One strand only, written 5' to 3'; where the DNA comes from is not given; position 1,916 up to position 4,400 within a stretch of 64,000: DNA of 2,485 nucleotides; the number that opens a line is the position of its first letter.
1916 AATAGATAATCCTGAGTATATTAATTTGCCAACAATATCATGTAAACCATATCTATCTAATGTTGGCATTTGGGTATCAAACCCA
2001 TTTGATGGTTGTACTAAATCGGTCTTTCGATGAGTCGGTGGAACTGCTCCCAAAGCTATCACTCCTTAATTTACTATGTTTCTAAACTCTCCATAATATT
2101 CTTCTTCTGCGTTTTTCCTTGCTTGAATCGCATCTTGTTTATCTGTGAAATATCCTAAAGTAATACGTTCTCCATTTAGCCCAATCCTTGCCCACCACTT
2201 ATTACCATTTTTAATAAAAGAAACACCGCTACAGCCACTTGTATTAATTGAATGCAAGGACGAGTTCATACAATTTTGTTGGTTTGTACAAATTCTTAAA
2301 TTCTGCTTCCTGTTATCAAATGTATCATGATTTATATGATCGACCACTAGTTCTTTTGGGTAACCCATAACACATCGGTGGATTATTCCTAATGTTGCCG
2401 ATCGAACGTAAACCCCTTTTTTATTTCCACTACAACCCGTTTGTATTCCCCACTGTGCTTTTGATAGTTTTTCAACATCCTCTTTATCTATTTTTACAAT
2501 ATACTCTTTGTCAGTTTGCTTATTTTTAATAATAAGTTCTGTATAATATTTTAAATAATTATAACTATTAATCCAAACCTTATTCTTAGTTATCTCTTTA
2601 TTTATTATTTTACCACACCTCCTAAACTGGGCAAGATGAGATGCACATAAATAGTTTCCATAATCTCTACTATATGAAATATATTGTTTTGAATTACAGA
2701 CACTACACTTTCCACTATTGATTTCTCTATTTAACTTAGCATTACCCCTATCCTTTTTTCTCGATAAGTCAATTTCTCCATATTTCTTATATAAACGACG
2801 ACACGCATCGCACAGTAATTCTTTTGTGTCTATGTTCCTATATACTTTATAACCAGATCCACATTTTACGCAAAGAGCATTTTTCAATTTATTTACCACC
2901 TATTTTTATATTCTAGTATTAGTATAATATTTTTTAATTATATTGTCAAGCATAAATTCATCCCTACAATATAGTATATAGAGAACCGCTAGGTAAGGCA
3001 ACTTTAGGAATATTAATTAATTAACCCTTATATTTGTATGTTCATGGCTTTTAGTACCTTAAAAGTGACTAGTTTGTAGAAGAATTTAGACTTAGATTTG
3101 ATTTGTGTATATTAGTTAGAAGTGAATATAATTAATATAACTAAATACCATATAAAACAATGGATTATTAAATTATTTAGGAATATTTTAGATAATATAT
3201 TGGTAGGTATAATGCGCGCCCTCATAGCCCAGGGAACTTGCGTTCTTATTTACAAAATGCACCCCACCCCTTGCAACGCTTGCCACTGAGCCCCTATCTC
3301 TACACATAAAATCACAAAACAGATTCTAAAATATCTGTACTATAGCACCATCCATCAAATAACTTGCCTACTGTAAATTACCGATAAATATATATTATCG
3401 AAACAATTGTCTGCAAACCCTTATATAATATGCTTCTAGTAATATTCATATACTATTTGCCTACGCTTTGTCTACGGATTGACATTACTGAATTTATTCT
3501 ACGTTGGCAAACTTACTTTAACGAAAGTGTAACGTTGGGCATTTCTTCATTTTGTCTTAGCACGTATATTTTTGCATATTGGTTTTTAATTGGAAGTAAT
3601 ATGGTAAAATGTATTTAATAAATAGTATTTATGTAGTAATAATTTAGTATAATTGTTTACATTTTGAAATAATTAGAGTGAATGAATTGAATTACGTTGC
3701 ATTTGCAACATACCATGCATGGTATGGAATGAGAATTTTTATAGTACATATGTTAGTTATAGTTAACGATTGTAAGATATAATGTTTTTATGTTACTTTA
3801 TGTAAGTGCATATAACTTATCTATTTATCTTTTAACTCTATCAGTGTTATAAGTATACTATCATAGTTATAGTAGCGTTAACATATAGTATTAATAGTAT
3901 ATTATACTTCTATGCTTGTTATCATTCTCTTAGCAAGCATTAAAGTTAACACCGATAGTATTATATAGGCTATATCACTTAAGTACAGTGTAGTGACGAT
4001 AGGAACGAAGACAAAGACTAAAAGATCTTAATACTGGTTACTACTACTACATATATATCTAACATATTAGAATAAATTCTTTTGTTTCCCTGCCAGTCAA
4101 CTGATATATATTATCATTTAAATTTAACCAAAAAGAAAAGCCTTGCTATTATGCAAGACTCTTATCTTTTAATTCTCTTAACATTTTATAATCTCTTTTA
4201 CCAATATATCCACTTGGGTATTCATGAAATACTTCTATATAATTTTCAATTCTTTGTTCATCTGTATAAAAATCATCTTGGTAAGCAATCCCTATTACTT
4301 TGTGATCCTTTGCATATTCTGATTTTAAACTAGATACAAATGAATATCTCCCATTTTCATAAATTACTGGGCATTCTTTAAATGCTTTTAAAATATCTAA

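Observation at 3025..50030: Dispersed fixed-geometry 60-bp intergenic element in six copies: candidate phage-specific regulatory system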

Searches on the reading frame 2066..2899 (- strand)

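Call 11: search_protein_families(library=phrogs, proteins=[window:2066-2899:-], max_evalue=0.001)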
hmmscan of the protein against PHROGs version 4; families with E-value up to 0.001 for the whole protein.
window:2066-2899:- (277 aa): 12 families
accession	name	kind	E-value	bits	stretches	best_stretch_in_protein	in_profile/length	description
phrog_99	-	DNA, RNA and nucleotide metabolism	2.9e-38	133.6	1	150-274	138-265/383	HNH endonuclease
phrog_4578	-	DNA, RNA and nucleotide metabolism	3e-29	102.6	1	181-273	27-119/130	HNH endonuclease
phrog_374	-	DNA, RNA and nucleotide metabolism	1.2e-16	61.7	1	174-274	318-412/617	HNH endonuclease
phrog_13470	-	DNA, RNA and nucleotide metabolism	1.2e-15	59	1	167-272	66-146/152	HNH endonuclease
phrog_3593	-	DNA, RNA and nucleotide metabolism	3.2e-14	54.1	1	181-269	108-197/210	HNH endonuclease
phrog_36769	-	unknown function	8.8e-08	32.9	1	155-258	226-337/367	-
phrog_24751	-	DNA, RNA and nucleotide metabolism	6.9e-06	27.2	1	228-265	16-53/65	HNH endonuclease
phrog_959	-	DNA, RNA and nucleotide metabolism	1e-05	26.3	1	183-238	76-121/138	HNH endonuclease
phrog_59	-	DNA, RNA and nucleotide metabolism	3.8e-05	24.2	1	179-211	201-233/423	HNH endonuclease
phrog_37010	-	unknown function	0.0005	20.7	1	170-265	155-236/264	-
phrog_25114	-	unknown function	0.00056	20.8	1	163-208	80-126/156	-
phrog_10822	-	DNA, RNA and nucleotide metabolism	0.00081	20.1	1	178-205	113-141/245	HNH endonuclease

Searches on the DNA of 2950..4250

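Call 58: search_rna_families(source=window, start=2950, end=4250, threshold=evalue, max_evalue=1)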
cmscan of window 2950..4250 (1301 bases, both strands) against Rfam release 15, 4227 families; matches with E-value up to 1: 0.
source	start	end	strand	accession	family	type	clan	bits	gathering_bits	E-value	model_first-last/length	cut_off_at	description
